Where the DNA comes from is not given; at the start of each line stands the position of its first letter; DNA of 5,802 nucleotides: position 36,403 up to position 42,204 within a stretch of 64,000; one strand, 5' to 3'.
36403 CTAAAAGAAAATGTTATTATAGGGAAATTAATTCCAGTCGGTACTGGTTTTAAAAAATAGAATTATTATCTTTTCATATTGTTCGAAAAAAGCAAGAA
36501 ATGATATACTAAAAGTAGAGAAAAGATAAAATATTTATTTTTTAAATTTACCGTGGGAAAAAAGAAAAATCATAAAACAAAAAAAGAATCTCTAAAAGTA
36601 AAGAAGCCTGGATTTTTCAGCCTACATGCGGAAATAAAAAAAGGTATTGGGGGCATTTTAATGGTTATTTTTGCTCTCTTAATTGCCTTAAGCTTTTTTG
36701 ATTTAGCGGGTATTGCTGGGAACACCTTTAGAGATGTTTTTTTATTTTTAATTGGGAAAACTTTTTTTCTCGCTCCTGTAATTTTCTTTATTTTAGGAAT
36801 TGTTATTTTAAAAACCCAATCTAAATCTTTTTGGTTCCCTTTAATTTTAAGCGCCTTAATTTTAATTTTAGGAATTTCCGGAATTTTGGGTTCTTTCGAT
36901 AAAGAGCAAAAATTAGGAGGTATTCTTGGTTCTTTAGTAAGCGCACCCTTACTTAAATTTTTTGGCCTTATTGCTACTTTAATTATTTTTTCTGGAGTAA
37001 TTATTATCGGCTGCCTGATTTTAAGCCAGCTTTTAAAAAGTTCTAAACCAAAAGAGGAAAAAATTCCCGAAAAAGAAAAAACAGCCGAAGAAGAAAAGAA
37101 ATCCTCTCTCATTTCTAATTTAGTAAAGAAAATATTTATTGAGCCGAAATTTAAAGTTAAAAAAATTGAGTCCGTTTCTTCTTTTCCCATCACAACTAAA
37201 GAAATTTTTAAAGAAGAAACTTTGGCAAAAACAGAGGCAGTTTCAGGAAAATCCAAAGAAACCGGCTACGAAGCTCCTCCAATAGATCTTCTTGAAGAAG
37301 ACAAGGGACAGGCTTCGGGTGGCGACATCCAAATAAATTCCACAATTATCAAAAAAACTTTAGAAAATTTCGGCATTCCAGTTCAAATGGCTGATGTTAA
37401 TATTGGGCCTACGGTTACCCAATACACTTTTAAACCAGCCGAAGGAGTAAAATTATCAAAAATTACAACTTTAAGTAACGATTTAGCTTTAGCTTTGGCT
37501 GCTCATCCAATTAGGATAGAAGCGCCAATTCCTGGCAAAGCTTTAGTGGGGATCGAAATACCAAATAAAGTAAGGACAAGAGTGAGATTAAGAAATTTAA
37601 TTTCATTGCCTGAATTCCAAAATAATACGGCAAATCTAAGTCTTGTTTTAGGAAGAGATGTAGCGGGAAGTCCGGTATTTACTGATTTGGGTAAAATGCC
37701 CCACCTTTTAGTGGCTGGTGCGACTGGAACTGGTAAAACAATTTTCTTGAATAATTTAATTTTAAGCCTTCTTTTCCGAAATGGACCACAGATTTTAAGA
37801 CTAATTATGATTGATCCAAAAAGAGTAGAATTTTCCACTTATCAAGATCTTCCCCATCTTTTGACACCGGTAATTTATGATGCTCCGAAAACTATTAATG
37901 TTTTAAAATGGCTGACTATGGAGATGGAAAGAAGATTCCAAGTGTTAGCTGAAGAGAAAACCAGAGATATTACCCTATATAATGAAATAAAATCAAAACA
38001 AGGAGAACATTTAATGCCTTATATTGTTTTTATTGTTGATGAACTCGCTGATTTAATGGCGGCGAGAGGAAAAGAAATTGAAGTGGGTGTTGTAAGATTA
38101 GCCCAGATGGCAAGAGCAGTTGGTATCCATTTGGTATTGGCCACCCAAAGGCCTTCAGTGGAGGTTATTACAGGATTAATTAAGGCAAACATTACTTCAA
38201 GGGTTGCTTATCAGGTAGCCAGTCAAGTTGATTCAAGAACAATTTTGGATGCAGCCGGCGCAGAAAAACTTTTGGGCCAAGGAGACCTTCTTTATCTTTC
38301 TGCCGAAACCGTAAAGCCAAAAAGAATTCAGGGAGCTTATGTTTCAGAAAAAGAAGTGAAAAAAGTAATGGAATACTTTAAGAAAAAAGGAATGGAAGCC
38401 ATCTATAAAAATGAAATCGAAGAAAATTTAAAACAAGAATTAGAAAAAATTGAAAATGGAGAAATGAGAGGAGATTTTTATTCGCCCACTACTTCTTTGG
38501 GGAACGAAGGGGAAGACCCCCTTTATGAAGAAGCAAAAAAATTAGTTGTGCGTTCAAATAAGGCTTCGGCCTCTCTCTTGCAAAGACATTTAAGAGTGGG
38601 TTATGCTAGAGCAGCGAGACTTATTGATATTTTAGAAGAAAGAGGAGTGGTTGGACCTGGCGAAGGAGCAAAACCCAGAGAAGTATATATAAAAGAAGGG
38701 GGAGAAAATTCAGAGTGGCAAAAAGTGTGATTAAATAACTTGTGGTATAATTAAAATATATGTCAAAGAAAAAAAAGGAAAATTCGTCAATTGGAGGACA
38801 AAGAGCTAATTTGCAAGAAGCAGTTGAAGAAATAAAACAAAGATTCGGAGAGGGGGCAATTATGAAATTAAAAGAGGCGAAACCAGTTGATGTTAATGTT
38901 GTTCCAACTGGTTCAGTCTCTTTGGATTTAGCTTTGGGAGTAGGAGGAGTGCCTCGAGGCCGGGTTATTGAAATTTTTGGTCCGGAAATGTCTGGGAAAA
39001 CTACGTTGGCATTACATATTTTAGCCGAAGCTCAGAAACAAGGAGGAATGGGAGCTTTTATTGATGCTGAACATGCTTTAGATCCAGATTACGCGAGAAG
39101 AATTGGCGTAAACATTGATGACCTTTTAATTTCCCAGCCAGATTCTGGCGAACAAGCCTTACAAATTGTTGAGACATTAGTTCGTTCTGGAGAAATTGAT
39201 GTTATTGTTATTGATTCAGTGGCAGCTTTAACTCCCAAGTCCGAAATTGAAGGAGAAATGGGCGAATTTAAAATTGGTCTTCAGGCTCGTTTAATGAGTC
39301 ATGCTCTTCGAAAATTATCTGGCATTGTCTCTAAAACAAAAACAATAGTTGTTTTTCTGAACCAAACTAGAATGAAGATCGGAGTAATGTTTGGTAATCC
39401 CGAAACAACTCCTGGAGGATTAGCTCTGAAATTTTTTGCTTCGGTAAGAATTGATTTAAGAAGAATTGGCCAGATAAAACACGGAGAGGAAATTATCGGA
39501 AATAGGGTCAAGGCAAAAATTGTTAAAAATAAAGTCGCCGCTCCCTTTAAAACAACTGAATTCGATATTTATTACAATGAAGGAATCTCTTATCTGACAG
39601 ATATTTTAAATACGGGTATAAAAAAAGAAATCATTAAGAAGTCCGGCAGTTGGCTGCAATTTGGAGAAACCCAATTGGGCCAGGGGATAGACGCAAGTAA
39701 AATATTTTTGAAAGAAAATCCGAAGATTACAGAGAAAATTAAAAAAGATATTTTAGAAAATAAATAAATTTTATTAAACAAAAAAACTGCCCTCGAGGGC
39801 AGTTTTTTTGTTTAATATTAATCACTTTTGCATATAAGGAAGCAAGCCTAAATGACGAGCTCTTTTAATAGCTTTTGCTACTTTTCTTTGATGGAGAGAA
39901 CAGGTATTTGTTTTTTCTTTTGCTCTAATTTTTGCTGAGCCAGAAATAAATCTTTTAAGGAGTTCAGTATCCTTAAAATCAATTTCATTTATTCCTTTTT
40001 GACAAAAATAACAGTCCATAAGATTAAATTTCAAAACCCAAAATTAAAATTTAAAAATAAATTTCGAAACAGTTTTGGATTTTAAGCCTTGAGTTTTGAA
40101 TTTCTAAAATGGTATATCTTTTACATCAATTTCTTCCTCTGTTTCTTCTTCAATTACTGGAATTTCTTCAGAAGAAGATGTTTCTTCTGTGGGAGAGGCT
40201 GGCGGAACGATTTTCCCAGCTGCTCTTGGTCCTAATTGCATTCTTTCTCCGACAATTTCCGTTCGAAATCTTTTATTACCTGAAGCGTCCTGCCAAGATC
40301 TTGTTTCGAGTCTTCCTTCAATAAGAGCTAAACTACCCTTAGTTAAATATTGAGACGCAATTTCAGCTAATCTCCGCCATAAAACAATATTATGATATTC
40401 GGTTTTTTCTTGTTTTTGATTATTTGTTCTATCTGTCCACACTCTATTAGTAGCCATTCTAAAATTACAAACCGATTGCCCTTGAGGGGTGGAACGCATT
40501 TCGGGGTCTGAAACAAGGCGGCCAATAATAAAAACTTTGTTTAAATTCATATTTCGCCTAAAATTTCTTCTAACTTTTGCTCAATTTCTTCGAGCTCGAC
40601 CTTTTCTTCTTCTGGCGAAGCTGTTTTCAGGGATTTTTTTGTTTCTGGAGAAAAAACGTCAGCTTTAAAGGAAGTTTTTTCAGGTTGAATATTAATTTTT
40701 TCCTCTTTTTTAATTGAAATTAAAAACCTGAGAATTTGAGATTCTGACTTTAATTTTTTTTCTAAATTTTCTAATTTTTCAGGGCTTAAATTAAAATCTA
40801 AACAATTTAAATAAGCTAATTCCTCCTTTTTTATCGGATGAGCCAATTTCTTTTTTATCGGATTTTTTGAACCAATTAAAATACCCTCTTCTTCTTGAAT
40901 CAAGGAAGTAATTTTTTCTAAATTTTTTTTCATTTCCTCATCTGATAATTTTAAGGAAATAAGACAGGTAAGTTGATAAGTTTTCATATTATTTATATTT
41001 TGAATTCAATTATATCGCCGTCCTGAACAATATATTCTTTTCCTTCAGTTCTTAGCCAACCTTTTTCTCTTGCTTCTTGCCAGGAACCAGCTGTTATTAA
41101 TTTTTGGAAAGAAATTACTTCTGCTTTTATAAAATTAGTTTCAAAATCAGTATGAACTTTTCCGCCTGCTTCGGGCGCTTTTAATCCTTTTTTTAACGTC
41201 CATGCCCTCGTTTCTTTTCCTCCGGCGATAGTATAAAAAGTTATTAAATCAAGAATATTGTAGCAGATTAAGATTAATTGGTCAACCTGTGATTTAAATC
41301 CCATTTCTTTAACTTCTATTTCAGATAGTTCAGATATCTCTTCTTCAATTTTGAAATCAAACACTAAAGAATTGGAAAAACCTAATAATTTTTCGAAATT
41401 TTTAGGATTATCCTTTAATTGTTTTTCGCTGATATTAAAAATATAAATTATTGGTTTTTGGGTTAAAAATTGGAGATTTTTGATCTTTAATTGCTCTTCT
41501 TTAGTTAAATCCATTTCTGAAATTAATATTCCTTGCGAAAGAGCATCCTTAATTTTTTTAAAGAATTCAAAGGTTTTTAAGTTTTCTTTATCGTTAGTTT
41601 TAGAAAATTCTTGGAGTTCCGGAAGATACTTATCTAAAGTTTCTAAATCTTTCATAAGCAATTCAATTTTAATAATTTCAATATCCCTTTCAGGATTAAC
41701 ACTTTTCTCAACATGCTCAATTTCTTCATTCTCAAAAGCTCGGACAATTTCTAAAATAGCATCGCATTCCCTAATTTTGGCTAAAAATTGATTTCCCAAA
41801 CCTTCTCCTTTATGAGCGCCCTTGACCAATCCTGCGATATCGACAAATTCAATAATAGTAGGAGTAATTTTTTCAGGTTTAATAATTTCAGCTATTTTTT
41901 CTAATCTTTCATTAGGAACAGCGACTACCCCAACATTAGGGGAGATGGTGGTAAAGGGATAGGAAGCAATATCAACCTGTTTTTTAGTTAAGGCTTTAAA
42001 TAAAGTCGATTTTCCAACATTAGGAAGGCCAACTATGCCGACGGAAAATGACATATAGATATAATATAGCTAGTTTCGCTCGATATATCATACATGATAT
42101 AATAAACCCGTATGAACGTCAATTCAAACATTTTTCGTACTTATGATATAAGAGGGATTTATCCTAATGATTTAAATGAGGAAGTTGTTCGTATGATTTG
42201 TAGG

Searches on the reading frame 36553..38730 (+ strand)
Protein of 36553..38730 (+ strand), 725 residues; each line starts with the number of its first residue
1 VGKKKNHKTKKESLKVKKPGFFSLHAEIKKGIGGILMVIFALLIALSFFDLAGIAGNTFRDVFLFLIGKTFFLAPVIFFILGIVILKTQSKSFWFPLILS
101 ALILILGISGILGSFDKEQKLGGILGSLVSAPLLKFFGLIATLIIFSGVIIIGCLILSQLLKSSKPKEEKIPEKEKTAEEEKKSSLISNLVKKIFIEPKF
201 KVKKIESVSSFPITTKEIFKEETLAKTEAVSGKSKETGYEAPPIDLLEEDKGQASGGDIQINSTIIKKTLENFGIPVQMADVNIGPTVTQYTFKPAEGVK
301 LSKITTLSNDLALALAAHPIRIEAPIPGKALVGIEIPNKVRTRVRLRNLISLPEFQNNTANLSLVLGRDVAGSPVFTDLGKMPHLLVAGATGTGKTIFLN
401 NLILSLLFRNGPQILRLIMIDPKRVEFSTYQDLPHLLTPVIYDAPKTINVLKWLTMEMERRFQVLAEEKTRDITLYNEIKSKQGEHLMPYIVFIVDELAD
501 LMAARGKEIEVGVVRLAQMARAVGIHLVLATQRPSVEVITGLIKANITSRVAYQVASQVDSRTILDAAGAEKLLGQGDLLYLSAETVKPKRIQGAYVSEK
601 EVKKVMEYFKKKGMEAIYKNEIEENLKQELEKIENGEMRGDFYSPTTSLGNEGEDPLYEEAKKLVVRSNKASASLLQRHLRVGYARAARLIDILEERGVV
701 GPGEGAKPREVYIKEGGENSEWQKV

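Call 44: search_protein_families(library=pfam, proteins=[window:36553-38730:+], max_evalue=0.001)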
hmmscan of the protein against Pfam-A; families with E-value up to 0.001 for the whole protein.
window:36553-38730:+ (725 aa): 5 families
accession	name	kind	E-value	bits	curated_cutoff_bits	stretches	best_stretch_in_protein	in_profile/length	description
PF01580.24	FtsK_SpoIIIE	-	1e-56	192.3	24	1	346-536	2-221/221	FtsK/SpoIIIE family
PF17854.6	FtsK_alpha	-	9.3e-30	103.3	22.9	1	242-338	2-101/101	FtsK alpha domain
PF09397.16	FtsK_gamma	-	1.9e-27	95.2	30.6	1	653-713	2-62/63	Ftsk gamma domain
PF13491.11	FtsK_4TM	-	7.5e-07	29.4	23.1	1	51-159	46-160/171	4TM region of DNA translocase FtsK/SpoIIIE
PF01935.23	DUF87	-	1.8e-05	25.4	23.2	1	371-503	10-102/220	Helicase HerA, central domain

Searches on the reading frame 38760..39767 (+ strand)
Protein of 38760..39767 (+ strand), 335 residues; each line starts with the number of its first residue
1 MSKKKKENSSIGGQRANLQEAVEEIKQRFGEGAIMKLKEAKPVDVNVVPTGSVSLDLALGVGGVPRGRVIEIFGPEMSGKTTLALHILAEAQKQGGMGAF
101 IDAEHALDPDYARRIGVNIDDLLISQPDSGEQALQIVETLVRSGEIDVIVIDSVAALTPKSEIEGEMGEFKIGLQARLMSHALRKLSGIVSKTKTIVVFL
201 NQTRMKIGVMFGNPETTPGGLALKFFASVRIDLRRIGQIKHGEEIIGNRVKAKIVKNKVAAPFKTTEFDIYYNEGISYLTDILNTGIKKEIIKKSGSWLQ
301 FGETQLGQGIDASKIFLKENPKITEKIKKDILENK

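Call 44: search_protein_families(library=pfam, proteins=[window:38760-39767:+], max_evalue=0.001)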
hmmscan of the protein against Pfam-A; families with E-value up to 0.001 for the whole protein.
window:38760-39767:+ (335 aa): 5 families
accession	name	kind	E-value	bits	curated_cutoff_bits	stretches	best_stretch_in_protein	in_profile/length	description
PF00154.27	RecA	-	1.1e-131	438.5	27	1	17-277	2-262/262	recA bacterial DNA recombination protein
PF21096.2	RecA_C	-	4.2e-16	59.3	27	1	281-333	2-54/57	RecA C-terminal domain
PF08423.17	Rad51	-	8.8e-08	32.1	22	1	47-235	7-211/244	Rad51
PF06745.19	ATPase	-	2.3e-07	30.9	26.6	1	48-106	1-59/231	KaiC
PF13481.12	AAA_25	-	6e-05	23.2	27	0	62-162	28-160/195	AAA domain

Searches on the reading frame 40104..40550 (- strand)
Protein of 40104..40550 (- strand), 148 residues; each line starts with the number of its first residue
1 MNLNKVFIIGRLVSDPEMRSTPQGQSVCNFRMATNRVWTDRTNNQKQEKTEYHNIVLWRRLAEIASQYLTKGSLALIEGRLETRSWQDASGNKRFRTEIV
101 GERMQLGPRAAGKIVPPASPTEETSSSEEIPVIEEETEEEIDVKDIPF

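Call 44: search_protein_families(library=pfam, proteins=[window:40104-40550:-], max_evalue=0.001)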
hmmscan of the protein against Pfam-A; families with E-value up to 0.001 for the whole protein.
window:40104-40550:- (148 aa): 1 family
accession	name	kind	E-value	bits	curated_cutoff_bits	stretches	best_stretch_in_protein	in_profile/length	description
PF00436.31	SSB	-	5.7e-38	129.6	26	1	3-106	1-103/104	Single-strand binding protein family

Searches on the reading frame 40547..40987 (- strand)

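Call 44: search_protein_families(library=pfam, proteins=[window:40547-40987:-], max_evalue=0.001)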
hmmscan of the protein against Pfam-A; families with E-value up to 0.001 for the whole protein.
window:40547-40987:- (146 aa): 1 family
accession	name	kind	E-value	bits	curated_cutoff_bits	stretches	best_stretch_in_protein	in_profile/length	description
PF01250.22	Ribosomal_S6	-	7.1e-16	58.6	27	1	3-90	1-88/90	Ribosomal protein S6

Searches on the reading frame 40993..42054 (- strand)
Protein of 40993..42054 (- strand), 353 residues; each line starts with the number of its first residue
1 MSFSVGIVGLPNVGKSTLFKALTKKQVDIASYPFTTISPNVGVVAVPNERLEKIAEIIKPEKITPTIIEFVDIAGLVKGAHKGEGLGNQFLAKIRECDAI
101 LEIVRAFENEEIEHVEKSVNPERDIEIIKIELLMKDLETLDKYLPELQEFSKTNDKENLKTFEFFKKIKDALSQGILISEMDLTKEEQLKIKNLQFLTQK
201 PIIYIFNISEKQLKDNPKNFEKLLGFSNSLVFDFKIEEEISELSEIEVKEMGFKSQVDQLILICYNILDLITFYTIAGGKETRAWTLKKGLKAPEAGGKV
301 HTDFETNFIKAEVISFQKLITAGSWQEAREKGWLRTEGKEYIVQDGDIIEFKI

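Call 44: search_protein_families(library=pfam, proteins=[window:40993-42054:-], max_evalue=0.001)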
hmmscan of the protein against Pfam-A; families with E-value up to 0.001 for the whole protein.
window:40993-42054:- (353 aa): 3 families
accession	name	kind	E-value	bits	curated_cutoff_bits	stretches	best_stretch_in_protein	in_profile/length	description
PF06071.19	YchF-GTPase_C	-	5.4e-33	113.4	27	1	270-353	1-83/84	Protein of unknown function (DUF933)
PF01926.29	MMR_HSR1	-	6.5e-24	84.7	21.9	1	5-119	2-96/113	50S ribosome-binding GTPase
PF02421.24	FeoB_N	-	2.3e-07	30.9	27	1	5-49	3-47/156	Ferrous iron transport protein B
